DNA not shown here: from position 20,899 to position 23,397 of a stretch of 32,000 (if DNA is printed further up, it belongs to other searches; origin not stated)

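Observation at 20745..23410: Low-GC single-gene island encoding an atypical polytopic GT2 synthase in a high-GC haloarchaeal backbone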

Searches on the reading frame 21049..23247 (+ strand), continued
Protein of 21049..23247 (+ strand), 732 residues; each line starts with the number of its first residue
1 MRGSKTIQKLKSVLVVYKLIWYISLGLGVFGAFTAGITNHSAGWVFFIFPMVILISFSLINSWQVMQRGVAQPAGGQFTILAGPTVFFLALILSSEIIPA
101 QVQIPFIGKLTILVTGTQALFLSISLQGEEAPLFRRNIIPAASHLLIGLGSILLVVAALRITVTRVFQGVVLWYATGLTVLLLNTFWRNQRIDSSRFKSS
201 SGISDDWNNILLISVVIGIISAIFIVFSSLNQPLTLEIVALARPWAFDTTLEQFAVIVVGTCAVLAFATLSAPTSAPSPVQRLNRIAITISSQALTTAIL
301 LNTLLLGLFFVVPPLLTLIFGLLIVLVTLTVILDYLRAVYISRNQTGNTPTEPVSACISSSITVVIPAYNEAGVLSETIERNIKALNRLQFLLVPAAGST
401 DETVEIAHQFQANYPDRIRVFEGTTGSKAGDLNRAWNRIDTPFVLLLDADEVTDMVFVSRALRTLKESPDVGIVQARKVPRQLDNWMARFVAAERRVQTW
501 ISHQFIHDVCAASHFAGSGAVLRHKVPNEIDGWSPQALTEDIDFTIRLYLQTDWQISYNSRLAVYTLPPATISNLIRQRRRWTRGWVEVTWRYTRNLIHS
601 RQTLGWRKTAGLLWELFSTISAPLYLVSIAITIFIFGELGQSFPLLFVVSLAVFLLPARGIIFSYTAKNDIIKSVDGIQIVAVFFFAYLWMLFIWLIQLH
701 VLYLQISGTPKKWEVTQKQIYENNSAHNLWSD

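Call 41: find_related_loci(query=A1, collection=metagenome_contigs, flank=6000)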
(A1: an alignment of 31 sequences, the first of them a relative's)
Query A1 (732 aa) in metagenome_contigs; peptide patterns used: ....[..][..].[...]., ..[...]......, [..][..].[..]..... (x = any residue, [..] = any of these).
475 stretches matched a pattern; 94 encode a relative of the query (tblastn E <= 1e-3); the best 80 are kept; 80 distinct loci.
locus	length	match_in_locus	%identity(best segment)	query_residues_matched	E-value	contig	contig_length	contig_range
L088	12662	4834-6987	57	4-718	0e+0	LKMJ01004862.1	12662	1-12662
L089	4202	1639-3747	39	16-725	5e-163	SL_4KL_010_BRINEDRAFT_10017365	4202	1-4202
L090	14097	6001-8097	39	16-720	1e-154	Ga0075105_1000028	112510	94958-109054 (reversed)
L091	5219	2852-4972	38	16-728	7e-157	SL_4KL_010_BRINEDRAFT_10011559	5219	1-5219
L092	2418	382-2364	39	57-723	2e-159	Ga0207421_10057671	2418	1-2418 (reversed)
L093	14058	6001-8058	39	16-718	4e-145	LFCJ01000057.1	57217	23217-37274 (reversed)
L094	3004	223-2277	38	16-718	3e-142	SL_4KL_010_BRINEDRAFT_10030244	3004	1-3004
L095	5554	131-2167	38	36-728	1e-135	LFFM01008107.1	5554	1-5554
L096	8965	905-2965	35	16-719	2e-134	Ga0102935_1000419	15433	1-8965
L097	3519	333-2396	36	16-719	1e-133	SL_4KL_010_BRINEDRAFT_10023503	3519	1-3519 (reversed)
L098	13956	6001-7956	37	58-719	2e-127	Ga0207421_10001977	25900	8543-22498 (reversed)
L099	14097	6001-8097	39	16-720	1e-154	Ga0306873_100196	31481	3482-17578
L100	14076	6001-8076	36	12-719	4e-126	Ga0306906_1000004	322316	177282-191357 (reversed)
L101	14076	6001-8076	36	12-719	4e-126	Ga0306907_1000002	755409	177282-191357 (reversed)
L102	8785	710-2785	36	12-719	3e-126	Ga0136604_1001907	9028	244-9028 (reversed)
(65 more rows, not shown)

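Call 66: find_related_loci(query=A1, collection=viral_contigs, flank=8000)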
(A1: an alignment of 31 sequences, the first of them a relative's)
Query A1 (732 aa) in viral_contigs; peptide patterns used: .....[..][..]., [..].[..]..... (x = any residue, [..] = any of these).
119 stretches matched a pattern; 6 encode a relative of the query (tblastn E <= 1e-3); 6 distinct loci.
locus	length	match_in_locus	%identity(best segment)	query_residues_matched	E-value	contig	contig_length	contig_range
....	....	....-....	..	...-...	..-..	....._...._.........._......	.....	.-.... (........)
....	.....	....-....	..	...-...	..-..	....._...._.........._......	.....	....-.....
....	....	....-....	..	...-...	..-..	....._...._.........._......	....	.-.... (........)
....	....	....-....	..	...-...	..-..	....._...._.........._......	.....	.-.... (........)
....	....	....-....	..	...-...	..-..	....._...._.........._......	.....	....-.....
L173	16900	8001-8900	26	424-724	3e-10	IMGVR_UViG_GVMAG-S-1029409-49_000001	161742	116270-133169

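Call 71: find_encoding_contigs(protein=P0034, flank=6000, max_places=2)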
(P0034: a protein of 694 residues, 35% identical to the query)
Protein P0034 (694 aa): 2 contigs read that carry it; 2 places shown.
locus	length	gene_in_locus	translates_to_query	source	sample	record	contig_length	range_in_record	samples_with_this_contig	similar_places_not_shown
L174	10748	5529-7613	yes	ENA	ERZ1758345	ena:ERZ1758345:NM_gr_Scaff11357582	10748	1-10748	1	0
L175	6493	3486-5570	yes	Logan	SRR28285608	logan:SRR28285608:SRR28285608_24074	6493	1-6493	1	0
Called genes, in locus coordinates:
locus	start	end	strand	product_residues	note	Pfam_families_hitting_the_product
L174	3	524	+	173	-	?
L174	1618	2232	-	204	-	PF01864:CarS-like, PF01148:CTP_transf_1 (weak)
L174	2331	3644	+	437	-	PF00254:FKBP_C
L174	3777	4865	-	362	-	PF00561:Abhydrolase_1, PF12146:Hydrolase_4, PF00326:Peptidase_S9 (faint)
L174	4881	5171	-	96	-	PF05239:PRC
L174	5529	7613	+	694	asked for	PF13506:Glyco_transf_21, PF00535:Glycos_transf_2, PF13641:Glyco_tranf_2_3, PF13632:Glyco_trans_2_3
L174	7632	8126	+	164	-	-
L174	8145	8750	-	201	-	-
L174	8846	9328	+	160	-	-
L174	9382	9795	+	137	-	PF13404:HTH_AsnC-type, PF13412:HTH_24, PF01037:AsnC_trans_reg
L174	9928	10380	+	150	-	-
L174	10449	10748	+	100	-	?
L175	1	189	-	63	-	?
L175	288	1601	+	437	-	PF00254:FKBP_C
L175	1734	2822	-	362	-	PF00561:Abhydrolase_1, PF12146:Hydrolase_4, PF00326:Peptidase_S9 (faint)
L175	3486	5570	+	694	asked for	PF13506:Glyco_transf_21, PF00535:Glycos_transf_2, PF13641:Glyco_tranf_2_3, PF13632:Glyco_trans_2_3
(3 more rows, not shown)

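Call 72: find_encoding_contigs(protein=P0024, flank=7000, max_places=2)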
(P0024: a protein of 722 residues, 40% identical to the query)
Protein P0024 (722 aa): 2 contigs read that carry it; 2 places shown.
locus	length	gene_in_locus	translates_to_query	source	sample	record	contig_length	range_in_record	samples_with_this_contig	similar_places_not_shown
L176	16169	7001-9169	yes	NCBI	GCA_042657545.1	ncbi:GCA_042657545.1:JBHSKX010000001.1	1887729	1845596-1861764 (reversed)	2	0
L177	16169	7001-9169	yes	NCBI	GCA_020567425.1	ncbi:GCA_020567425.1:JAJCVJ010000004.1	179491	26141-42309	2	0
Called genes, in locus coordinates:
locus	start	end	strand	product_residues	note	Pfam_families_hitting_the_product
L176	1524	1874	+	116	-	PF24035:DUF7344 (weak)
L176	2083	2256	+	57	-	PF26468:GIY_YIG_3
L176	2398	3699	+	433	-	PF04087:DUF389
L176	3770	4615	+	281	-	PF00582:Usp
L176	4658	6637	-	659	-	PF00939:Na_sulph_symp (weak), PF03600:CitMHS, PF02080:TrkA_C (weak), PF00939:Na_sulph_symp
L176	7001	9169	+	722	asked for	PF00535:Glycos_transf_2, PF13641:Glyco_tranf_2_3, PF13632:Glyco_trans_2_3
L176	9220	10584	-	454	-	PF00324:AA_permease, PF13520:AA_permease_2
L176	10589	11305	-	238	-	PF00582:Usp (weak)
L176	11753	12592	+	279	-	PF00797:Acetyltransf_2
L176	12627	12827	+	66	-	-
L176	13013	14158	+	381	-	PF07731:Cu-oxidase_2, PF07732:Cu-oxidase_3, PF00394:Cu-oxidase, PF07731:Cu-oxidase_2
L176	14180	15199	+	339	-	PF13473:Cupredoxin_1 (faint), PF00127:Copper-bind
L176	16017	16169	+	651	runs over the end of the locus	-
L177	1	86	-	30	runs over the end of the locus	-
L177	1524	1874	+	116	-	PF24035:DUF7344 (weak)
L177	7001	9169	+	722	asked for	PF00535:Glycos_transf_2, PF13641:Glyco_tranf_2_3, PF13632:Glyco_trans_2_3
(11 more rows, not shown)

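Call 73: find_encoding_contigs(protein=P0027, flank=7000, max_places=2)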
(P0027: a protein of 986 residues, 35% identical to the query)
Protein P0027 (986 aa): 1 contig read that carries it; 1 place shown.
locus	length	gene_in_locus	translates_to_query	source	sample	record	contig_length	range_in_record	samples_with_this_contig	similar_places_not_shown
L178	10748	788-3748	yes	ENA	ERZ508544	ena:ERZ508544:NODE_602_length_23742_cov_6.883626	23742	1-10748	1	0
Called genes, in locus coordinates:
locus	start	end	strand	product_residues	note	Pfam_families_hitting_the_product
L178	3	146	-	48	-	?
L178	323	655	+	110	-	PF00338:Ribosomal_S10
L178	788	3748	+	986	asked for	PF00535:Glycos_transf_2, PF13641:Glyco_tranf_2_3, PF13506:Glyco_transf_21, PF13632:Glyco_trans_2_3, PF07411:DUF1508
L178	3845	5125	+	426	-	PF01546:Peptidase_M20, PF07687:M20_dimer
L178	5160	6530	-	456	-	PF00070:Pyr_redox (faint), PF00890:FAD_binding_2 (weak), PF01134:GIDA (weak), PF01266:DAO (faint), PF01494:FAD_binding_3, PF01946:Thi4 (faint), PF12831:FAD_oxidored (faint), PF04820:Trp_halogenase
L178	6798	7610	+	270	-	PF00111:Fer2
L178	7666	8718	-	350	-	PF02653:BPD_transp_2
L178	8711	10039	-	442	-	PF02653:BPD_transp_2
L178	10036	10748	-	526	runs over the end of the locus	PF00005:ABC_tran, PF13304:AAA_21 (faint), PF00005:ABC_tran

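Call 97: search_protein_families(library=padloc, proteins=[window:21049-23247:+], max_evalue=0.01)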
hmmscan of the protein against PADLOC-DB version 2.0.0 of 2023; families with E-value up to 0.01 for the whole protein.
window:21049-23247:+ (732 aa): 0 families

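Call 98: find_encoding_contigs(protein=P0002, flank=3000, max_places=3)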
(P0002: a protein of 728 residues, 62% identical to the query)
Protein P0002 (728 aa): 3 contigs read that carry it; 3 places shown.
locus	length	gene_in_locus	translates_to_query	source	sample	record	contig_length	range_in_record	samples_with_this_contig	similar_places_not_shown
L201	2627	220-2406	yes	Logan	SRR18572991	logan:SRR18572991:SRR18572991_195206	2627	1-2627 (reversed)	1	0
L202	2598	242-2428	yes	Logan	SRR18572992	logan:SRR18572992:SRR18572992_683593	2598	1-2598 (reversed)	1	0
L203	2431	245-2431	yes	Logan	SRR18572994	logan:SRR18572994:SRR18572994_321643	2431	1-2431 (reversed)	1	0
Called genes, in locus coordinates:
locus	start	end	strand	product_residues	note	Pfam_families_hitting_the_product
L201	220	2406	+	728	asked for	PF13506:Glyco_transf_21 (weak), PF00535:Glycos_transf_2, PF13641:Glyco_tranf_2_3, PF13632:Glyco_trans_2_3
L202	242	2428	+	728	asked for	PF13506:Glyco_transf_21 (weak), PF00535:Glycos_transf_2, PF13641:Glyco_tranf_2_3, PF13632:Glyco_trans_2_3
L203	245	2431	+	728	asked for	PF13506:Glyco_transf_21 (weak), PF00535:Glycos_transf_2, PF13641:Glyco_tranf_2_3, PF13632:Glyco_trans_2_3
